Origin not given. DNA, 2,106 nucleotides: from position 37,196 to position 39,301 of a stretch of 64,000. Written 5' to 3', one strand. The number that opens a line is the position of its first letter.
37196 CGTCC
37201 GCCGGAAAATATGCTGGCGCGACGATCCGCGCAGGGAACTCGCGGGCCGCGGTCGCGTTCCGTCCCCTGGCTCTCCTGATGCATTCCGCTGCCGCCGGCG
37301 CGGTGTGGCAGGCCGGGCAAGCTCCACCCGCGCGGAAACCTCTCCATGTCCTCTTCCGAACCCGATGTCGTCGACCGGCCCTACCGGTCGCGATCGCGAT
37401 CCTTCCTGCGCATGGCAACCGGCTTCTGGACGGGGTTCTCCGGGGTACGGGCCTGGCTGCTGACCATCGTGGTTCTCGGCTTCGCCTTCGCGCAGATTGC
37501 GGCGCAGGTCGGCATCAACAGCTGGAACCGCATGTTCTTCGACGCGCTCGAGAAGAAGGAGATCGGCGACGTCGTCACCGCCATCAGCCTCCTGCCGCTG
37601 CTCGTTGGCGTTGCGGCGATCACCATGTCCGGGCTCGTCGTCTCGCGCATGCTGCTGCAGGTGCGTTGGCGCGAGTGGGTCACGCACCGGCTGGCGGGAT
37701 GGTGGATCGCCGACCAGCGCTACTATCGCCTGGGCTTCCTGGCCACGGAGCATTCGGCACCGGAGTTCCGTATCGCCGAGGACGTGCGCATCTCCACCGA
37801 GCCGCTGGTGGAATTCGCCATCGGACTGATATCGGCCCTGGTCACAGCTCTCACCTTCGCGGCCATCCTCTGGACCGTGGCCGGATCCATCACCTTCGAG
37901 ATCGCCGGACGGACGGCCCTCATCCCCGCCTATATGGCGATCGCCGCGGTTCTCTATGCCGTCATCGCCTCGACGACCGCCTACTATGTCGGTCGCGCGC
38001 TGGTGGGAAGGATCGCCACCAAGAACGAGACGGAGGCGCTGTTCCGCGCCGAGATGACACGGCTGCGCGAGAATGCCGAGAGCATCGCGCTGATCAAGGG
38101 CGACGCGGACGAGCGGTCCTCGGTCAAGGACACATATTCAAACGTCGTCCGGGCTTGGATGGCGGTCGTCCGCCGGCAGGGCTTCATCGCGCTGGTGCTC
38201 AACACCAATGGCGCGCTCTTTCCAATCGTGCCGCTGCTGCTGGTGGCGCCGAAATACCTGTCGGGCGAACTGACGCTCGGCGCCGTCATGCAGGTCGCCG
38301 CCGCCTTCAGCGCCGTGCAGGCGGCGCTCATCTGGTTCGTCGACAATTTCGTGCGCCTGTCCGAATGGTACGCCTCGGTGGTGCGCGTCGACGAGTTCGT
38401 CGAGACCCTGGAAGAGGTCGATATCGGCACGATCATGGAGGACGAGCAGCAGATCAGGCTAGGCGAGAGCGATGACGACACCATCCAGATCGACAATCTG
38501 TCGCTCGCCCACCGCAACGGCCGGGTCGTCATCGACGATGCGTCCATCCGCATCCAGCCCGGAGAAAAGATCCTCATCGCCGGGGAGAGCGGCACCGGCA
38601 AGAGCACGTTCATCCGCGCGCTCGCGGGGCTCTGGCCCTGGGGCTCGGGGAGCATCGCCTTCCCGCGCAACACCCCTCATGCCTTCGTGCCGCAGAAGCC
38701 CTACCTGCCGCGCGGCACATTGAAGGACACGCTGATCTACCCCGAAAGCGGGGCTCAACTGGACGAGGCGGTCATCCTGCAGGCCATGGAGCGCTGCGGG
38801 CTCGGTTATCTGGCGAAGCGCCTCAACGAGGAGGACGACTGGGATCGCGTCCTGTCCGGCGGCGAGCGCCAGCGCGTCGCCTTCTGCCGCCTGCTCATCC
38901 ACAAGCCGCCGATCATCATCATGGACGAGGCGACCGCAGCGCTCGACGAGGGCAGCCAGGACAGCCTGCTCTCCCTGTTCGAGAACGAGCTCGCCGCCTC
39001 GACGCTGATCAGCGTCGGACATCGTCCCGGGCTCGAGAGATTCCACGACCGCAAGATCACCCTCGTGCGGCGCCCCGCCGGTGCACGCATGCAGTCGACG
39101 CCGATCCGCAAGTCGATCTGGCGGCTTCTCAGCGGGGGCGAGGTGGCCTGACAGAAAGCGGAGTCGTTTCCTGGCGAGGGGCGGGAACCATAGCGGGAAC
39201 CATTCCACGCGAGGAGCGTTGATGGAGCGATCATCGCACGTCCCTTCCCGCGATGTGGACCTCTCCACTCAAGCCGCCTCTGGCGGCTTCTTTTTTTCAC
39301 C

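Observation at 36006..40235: EcfG-promoter-driven module: transglutaminase-like / ABCD-type ABC transporter / transglutaminase-like, function unknown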

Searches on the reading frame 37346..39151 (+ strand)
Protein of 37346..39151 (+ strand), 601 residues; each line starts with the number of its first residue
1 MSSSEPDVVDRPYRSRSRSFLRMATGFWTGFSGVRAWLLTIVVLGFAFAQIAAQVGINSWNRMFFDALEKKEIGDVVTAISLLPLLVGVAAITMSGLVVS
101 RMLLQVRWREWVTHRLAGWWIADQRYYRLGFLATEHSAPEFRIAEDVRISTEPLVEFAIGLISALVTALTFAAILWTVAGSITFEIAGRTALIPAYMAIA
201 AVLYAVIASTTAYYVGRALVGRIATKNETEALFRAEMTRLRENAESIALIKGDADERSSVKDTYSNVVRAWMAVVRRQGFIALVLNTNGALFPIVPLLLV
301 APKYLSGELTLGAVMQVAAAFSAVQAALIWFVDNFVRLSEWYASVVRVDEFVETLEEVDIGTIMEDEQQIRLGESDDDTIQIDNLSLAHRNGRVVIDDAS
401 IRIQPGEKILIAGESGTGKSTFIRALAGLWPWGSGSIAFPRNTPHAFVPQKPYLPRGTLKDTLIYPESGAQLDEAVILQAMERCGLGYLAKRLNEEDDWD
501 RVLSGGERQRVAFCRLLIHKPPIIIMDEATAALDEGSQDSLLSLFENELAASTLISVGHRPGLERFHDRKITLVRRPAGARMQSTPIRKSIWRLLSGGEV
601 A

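Call 7: search_protein_families(library=pfam, proteins=[window:37346-39151:+], max_evalue=0.01)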
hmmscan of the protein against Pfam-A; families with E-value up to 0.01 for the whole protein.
window:37346-39151:+ (601 aa): 7 families
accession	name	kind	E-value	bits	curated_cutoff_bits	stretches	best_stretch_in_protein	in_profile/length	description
PF06472.20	ABC_membrane_2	-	3.2e-31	109.2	24.4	1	35-283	12-246/269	ABC transporter transmembrane region 2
PF00005.33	ABC_tran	-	6.7e-21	75.8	25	1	397-531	2-137/137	ABC transporter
PF05992.17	SbmA_BacA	-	7.4e-20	72.1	24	1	36-353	8-312/315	SbmA/BacA-like family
PF13191.12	AAA_16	-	2.1e-05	25.5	32.6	1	407-547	25-158/167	AAA ATPase domain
PF13555.12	AAA_29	-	0.00014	22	27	1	397-427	13-43/61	P-loop containing region of AAA domain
PF02463.25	SMC_N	-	0.00019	21.4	40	1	373-565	135-203/220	RecF/RecN/SMC N terminal domain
PF13401.12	AAA_22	-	0.00095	19.9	27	1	409-549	8-113/130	AAA domain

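Call 14: find_homologous_proteins(query=window:37346-39151:+, max_evalue=1e-20)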
Query window:37346-39151:+ (601 aa): 2686 proteins with E <= 1e-20 among 8000 candidates; the best 120 are listed.
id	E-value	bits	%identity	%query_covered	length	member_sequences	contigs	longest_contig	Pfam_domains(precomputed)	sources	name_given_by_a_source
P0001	0.0e+0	1236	93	100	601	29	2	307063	PF06472.21,PF00005.34,PF05992.18,PF13191.13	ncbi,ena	ncbi:ABC transporter ATP-binding protein/permease [Phreatobacter sp. HK31-P]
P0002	0.0e+0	1155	86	100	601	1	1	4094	PF06472.21,PF00005.34,PF05992.18,PF13191.13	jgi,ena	-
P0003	0.0e+0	1137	88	97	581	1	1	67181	PF06472.21,PF00005.34,PF05992.18,PF13191.13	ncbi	-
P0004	0.0e+0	1137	88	97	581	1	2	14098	PF06472.21,PF00005.34,PF05992.18,PF13191.13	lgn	-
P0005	0.0e+0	1135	88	97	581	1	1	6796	PF06472.21,PF00005.34,PF05992.18,PF13191.13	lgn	-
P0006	0.0e+0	1133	88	97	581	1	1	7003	PF06472.21,PF00005.34,PF05992.18,PF13191.13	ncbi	-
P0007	0.0e+0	1131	88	97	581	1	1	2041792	PF06472.21,PF00005.34,PF05992.18,PF13191.13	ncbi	-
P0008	0.0e+0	1130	87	97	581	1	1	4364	PF06472.21,PF00005.34,PF05992.18,PF13191.13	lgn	-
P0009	0.0e+0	1112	83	99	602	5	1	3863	PF06472.21,PF00005.34,PF05992.18,PF13191.13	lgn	-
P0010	0.0e+0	1109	83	98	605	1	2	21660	PF06472.21,PF00005.34,PF05992.18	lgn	-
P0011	0.0e+0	1108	83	99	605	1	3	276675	PF06472.21,PF00005.34,PF05992.18,PF13191.13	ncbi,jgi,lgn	jgi:putative ATP-binding cassette transporter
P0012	0.0e+0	1104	84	97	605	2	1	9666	PF06472.21,PF00005.34,PF05992.18,PF13191.13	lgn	-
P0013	0.0e+0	1102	82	99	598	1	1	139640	PF06472.21,PF00005.34,PF05992.18,PF13191.13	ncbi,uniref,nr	ncbi:ABC transporter ATP-binding protein/permease [Phreatobacter sp.]|uniref:ABC transporter ATP-bin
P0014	0.0e+0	1089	82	99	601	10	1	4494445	PF06472.21,PF00005.34,PF05992.18,PF13191.13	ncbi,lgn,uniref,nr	ncbi:ABC transporter ATP-binding protein/permease [Phreatobacter cathodiphilus]|uniref:ABC transport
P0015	0.0e+0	1083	81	98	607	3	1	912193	PF06472.21,PF00005.34,PF05992.18,PF02463.26,PF13191.13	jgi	jgi:putative ATP-binding cassette transporter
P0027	1.9e-268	910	69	99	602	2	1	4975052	PF06472.21,PF00005.34,PF05992.18,PF13191.13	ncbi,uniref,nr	ncbi:ABC transporter ATP-binding protein/permease [Phreatobacter aquaticus]|uniref:ABC transporter A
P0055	1.1e-264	898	69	98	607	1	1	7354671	PF06472.21,PF00005.34,PF05992.18,PF13191.13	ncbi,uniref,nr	ncbi:ABC transporter ATP-binding protein/permease [Phreatobacter stygius]|uniref:ABC transporter ATP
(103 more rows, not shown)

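Call 15: find_related_loci(query=window:37346-39151:+, collection=genome_contigs, flank=10000)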
Query window:37346-39151:+ (601 aa) in genome_contigs; peptide patterns used: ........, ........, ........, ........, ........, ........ (x = any residue, [..] = any of these).
142 stretches matched a pattern; 117 encode a relative of the query (tblastn E <= 1e-3); the best 80 are kept; 80 distinct loci.
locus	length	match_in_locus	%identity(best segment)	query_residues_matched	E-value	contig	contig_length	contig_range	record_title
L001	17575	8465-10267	93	1-601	0e+0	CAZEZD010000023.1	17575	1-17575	MAG TPA_asm: uncultured Hyphomicrobiales bacterium isolate binchicken_co266_87 genome assembly, contig: NODE_5297_length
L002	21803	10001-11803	87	1-601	0e+0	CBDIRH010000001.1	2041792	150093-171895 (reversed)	MAG: Phreatobacter sp. isolate NI281-mx-bin19 genome assembly, contig: N-NV281-C22, whole genome shotgun sequence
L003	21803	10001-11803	83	1-601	0e+0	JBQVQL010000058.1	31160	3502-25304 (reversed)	MAG: Phreatobacter sp. isolate CCAP3414PS_2 k141_179626_length_31160_cov_196.0000, whole genome shotgun sequence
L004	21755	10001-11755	84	12-596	0e+0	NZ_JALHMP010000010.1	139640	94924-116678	MAG: Phreatobacter sp. isolate Bin_33_7 c_000000000799, whole genome shotgun sequence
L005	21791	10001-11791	84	1-597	0e+0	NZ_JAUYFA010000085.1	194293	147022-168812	MAG: Phreatobacter sp. isolate C21_concoct.bin.74 C21_k141_36538, whole genome shotgun sequence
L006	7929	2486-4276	83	1-597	0e+0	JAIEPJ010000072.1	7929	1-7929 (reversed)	MAG: Phreatobacter sp. isolate co.spades.DASTOOL.2.5kb_003 c_000000420712, whole genome shotgun sequence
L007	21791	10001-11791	83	1-597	0e+0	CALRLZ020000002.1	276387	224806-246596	MAG: Archangium gephyra isolate JJ-GEL11-19-1-m1-bin234 genome assembly, contig: JJ-OR15-03-C12, whole genome shotgun se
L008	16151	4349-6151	82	1-601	0e+0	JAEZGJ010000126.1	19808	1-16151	MAG: Proteobacteria bacterium isolate OH_CBrB_91 k127_4145994, whole genome shotgun sequence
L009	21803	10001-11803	77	1-601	0e+0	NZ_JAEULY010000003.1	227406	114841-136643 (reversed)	MAG: Phreatobacter sp. isolate new MAG-133 k141_2464652, whole genome shotgun sequence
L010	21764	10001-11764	70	14-601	0e+0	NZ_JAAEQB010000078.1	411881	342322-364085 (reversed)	MAG: Bosea sp. (in: a-proteobacteria) isolate Gpa_7 GpaG_CONTIG3290926, whole genome shotgun sequence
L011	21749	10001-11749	69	14-595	0e+0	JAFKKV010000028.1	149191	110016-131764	MAG: Hyphomicrobiales bacterium isolate SCN18_10_11_15_R5_B_67_21 SCN18_10_11_15_R5_B_scaffold_94, whole genome shotgun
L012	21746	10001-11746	71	14-595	0e+0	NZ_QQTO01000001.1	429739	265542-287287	Bosea caraganae strain RCAM 04680 NODE_6_length_429739_cov_39.275074, whole genome shotgun sequence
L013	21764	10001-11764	69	14-601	0e+0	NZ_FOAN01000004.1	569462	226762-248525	Bosea lupini strain LMG 26383,CCUG 61248,R- 45681, whole genome shotgun sequence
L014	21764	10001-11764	69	14-601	0e+0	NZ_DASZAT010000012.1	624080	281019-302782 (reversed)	MAG: Bosea sp. (in: a-proteobacteria) isolate SMAG_U6395 k141_10445, whole genome shotgun sequence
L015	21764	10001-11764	68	14-601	0e+0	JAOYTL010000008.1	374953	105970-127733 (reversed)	Boseaceae bacterium BT-24-1 BT.24.1_ctg008, whole genome shotgun sequence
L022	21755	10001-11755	68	3-588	0e+0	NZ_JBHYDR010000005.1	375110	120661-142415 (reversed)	MAG: Phreatobacter sp. isolate CCAP1437_1_bin-005 CCAP1437_1_bin-005_c5, whole genome shotgun sequence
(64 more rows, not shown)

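Call 28: search_solved_structures(query=window:37346-39151:+, max_evalue=1e-10)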
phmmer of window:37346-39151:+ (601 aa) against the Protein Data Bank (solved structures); distinct sequences matched with E-value up to 1e-10: 288 (the best 60 are shown).
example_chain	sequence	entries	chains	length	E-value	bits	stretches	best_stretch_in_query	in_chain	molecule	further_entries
6tqe_A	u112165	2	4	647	5e-77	263.1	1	17-574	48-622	ABC transporter ATP-binding protein/permease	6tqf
9wfg_A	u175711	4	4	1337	1.4e-62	215.3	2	103-573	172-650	ABC transporter D family member 1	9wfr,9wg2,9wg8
9wfu_A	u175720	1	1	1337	3.7e-62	214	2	103-573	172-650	ABC transporter D family member 1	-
24ve_A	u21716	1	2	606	2.6e-39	138.5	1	17-573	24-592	Lysosomal cobalamin transporter ABCD4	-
6jbj_A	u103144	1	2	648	4.7e-39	137.7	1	17-573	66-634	ATP-binding cassette sub-family D member 4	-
24vc_A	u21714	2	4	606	6.9e-39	137.1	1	17-573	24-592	Lysosomal cobalamin transporter ABCD4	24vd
8z9x_B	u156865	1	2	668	1.8e-34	122.6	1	377-570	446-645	ATP-binding cassette sub-family D member 3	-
9ngj_B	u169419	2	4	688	2e-34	122.4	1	377-570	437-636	ATP-binding cassette sub-family D member 3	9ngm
8z0f_A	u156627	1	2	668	4.7e-34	121.2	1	377-570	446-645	ATP-binding cassette sub-family D member 3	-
9w62_B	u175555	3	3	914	5.3e-34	121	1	377-570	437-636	ATP-binding cassette sub-family D member 3,Green fluorescent protein | Isoform 1 of ATP-binding cassette sub-family D member 3,Green fluorescent protein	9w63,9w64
9w65_A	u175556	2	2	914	1.4e-33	119.6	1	377-570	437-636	ATP-binding cassette sub-family D member 3,Green fluorescent protein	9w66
9vrc_A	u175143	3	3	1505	3.7e-28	101.7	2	233-560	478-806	ABC transporter C family member 13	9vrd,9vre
7rr9_A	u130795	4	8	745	6.4e-28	100.9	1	379-569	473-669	ATP-binding cassette sub-family D member 1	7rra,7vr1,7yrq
7x07_A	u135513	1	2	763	6.9e-28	100.8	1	379-569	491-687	ATP-binding cassette sub-family D member 1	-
7vwc_A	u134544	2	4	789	7.9e-28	100.6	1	379-569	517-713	Peroxisomal Membrane Protein related,ATP-binding cassette sub-family D member 1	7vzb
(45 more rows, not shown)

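Call 34: search_protein_families(library=ncbifam, proteins=[window:37346-39151:+], max_evalue=0.001)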
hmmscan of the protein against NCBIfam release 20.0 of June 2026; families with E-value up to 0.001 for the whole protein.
window:37346-39151:+ (601 aa): 177 families (the best 25 are shown)
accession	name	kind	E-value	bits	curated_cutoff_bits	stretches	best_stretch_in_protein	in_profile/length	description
TIGR00954.1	3a01203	subfamily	9.1e-53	179.7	918.9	2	374-573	447-652/660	peroxysomal long chain fatty acyl transporter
TIGR02857.1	CydD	equivalog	8.9e-35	120.6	435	1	367-572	309-528/529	thiol reductant ABC exporter subunit CydD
TIGR03375.1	type_I_sec_LssB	subfamily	4.8e-34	117.7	693.1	1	183-571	282-672/696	type I secretion system permease/ATPase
TIGR02868.1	CydC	equivalog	3.9e-31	108.3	329.05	1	178-560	145-529/530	thiol reductant ABC exporter subunit CydC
NF008364.0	PRK11160.1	equivalog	7.8e-31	107.3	630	1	159-566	135-541/575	heme ABC transporter ATP-binding protein/permease CydC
TIGR03796.1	NHLM_micro_ABC1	equivalog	1.7e-25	89.3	853.3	1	196-560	294-671/710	NHLP family bacteriocin export ABC transporter peptidase/permease/ATPase subunit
TIGR03797.1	NHLM_micro_ABC2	equivalog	3.6e-25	88.6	709.4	2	192-439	272-512/686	NHLP bacteriocin export ABC transporter permease/ATPase subunit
NF040873.1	AztA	equivalog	7.4e-23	81.1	220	1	391-573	3-191/191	zinc ABC transporter ATP-binding protein AztA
TIGR02203.1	MsbA_lipidA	equivalog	7e-22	77.6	602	1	234-560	194-528/572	lipid A export permease/ATP-binding protein MsbA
NF009036.0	PRK12369.1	equivalog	2.2e-21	76.6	385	1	36-355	15-322/326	putative transporter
TIGR03608.1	L_ocin_972_ABC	subfamily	4.5e-21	75.3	254.85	2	502-573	134-206/206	putative bacteriocin export ABC transporter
TIGR02315.1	ABC_phnC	equivalog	7.5e-21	74.7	266.1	2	502-547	145-190/243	phosphonate ABC transporter ATP-binding protein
TIGR01842.1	type_I_sec_PrtD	subfamily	2.7e-20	72.4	510.15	1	194-568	140-521/544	type I secretion system permease/ATPase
NF000355.4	ribo_prot_ABC_F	equivalog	3.3e-20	72.4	380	1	372-559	306-484/499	ribosomal protection-like ABC-F family protein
NF008379.0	PRK11174.1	equivalog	5.1e-20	71.7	684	1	352-560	325-543/588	heme ABC transporter permease/ATP-binding protein CydD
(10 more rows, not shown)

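Call 56: search_dna_similar(query=window:37346-39151:+, collection=plasmids, mode=protein, max_rows=25, max_evalue=1e-30)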
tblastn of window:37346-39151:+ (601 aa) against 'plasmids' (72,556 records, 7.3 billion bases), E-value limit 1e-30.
Records with a match: 271; places in all: 291; records where one place covers at least 80% of the query: 267.
Best place of each record, by identity: <60% 271.
By first word of the organism name: Sinorhizobium 77; Burkholderia 56; Rhizobium 25; Azospirillum 19; Acetobacter 15; Ensifer 9; Agrobacterium 7; Methylocystis 5; Klebsiella 5; Escherichia 5; and 31 more.
By predicted mobility (MOB-suite, as given by PLSDB): mobilizable 123; non-mobilizable 112; conjugative 36.
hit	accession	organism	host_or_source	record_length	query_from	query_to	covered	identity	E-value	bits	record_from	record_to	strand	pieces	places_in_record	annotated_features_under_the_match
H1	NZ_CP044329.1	Methylocystis rosea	-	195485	9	595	98%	55.6%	0e+0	647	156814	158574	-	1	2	ABC transporter ATP-binding protein/permease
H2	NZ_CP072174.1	Rhizobium sp. AB2/73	Phyla canescens,cell culture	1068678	24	584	93%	44.8%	3e-142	463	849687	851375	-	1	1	record has no annotation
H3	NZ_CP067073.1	Rhizobium sp. AB2/73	Phyla canescens,cell culture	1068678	24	584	93%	44.8%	3e-142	463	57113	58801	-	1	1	record has no annotation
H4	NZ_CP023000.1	Rhizobium sp. 11515TR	Cell culture,agricultural soil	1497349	24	584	93%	44.3%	4e-141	460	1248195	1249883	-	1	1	record has no annotation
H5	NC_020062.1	Rhizobium tropici CIAT 899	Phaseolus vulgaris root nodule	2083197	5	584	97%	42.6%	2e-141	461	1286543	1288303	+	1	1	record has no annotation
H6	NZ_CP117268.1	Rhizobium rhododendri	Rhododendron sp.,pure bacterial ...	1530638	18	584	94%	43.6%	4e-148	480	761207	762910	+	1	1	record has no annotation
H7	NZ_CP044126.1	Rhizobium sp. BG4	Prosopis cineraria,pure bacterial ...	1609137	4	584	97%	42.3%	5e-143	465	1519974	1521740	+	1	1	record has no annotation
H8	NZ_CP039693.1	Agrobacterium larrymoorei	-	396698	18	584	94%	43.1%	5e-141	459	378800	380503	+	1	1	ABC transporter ATP-binding protein/permease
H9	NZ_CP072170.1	Agrobacterium larrymoorei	Ficus benjamina,cell culture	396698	18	584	94%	43.1%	5e-141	459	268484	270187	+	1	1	ABC transporter ATP-binding protein/permease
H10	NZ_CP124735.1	Agrobacterium larrymoorei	-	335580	18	584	94%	43.1%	1e-140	459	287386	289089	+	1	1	ABC transporter ATP-binding protein/permease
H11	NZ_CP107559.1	Methylocystis sp. MJC1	whole organism,Alpine Peat Bogs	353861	18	591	96%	42.5%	9e-130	427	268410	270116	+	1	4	ABC transporter ATP-binding protein/permease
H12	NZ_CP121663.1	Rhizobium sp. CB3090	Gliricidia sp.,cell culture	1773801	24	584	93%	43.4%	5e-140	456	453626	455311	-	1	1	record has no annotation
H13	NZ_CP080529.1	Mesorhizobium sp. AR07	Oxytropis sp.,Cell culture,root nodule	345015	5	584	97%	42.0%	1e-140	459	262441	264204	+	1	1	ABC transporter ATP-binding protein/permease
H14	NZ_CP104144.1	Rhizobium sullae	Sulla coronaria,cell culture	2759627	5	584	97%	42.0%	4e-140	457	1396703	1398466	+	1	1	record has no annotation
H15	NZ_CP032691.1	Rhizobium sp. CCGE532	Phaseolus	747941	5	584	97%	41.9%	3e-138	451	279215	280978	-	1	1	ABC transporter ATP-binding protein/permease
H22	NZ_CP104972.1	Phyllobacterium zundukense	Vicia costata,cell culture,root nodule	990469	6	584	96%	41.8%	3e-140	457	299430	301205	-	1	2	ABC transporter ATP-binding protein/permease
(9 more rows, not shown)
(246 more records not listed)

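Call 57: get_annotated_region(hit=H1, flank=6000)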
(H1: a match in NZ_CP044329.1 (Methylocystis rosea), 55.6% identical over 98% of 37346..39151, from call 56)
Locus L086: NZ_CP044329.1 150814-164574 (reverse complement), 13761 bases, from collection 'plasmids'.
description: Methylocystis rosea strain BRCS1 plasmid unnamed1, complete sequence
organism: Methylocystis rosea (NCBI taxid 173366)
taxonomy: Bacteria; Pseudomonadota; Alphaproteobacteria; Hyphomicrobiales; Methylocystaceae; Methylocystis; Methylocystis rosea
host: -; source: -; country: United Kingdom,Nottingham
typing (MOB-suite, as given by PLSDB): non-mobilizable
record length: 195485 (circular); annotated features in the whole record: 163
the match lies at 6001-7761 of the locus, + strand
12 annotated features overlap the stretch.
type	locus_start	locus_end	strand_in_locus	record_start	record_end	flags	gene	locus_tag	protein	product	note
CDS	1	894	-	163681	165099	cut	-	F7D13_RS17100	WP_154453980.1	efflux RND transporter periplasmic adaptor subunit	GO:0006810 - transport [Evidence IEA]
CDS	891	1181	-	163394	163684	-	-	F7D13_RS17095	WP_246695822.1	TolC family protein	GO:0055085 - transmembrane transport [Evidence IEA]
CDS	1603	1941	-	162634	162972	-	-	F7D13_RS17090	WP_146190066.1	hypothetical protein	-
CDS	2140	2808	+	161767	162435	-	ppk2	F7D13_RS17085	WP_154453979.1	polyphosphate kinase 2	GO:0006793 - phosphorus metabolic process [Evidence IEA]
CDS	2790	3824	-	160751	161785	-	-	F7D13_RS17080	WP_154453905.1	IS630 family transposase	-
CDS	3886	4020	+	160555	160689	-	-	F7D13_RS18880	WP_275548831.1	hypothetical protein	-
CDS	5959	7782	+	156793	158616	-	-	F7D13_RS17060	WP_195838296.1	ABC transporter ATP-binding protein/permease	-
CDS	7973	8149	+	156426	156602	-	-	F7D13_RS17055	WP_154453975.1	hypothetical protein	-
CDS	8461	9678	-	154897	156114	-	-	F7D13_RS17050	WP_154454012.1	family 1 glycosylhydrolase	GO:0005975 - carbohydrate metabolic process [Evidence IEA]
CDS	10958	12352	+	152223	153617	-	istA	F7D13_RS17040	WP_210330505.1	IS21 family transposase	-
CDS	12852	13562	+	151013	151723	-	-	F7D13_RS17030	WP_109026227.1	SMC-Scp complex subunit ScpB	-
CDS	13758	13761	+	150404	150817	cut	-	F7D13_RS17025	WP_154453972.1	MbcA/ParS/Xre antitoxin family protein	-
